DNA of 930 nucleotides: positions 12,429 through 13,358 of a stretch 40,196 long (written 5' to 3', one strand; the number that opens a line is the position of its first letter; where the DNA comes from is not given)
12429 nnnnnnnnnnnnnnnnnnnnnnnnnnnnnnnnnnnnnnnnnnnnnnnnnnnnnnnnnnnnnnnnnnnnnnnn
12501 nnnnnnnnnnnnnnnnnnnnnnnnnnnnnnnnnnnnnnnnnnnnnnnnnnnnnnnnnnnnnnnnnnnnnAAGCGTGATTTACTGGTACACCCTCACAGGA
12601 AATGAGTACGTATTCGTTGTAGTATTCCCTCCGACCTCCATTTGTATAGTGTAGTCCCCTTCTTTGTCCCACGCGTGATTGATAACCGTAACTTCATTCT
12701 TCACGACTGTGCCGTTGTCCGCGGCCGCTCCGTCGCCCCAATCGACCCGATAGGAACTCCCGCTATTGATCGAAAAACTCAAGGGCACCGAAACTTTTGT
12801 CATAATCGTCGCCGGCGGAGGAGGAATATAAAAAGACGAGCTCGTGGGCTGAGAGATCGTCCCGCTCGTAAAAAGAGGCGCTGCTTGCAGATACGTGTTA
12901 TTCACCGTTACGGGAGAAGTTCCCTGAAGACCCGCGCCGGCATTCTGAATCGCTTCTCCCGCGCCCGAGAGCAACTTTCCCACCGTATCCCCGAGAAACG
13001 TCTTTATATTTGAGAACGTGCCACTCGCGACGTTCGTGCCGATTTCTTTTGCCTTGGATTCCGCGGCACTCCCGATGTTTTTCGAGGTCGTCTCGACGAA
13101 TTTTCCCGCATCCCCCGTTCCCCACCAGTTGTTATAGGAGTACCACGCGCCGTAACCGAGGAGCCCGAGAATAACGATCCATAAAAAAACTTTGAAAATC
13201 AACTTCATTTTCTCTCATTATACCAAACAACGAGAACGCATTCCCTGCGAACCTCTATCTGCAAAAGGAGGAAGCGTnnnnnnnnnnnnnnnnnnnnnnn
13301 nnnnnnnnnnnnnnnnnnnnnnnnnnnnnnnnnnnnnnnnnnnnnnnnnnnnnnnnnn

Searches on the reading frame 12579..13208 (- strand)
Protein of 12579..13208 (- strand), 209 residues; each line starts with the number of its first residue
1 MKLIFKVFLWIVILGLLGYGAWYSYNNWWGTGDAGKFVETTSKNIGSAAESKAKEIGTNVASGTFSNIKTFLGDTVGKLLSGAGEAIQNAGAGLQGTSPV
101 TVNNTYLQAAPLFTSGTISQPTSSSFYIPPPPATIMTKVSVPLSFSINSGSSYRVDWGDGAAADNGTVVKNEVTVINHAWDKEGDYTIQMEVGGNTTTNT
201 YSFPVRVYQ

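Call 56: search_protein_families(library=pfam, proteins=[window:12579-13208:-], max_evalue=0.001)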
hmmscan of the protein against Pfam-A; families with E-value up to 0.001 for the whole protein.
window:12579-13208:- (209 aa): 1 family
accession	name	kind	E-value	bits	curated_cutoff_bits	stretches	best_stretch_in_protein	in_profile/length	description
PF18911.6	PKD_4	-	0.00059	20.3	27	0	151-199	35-75/85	PKD domain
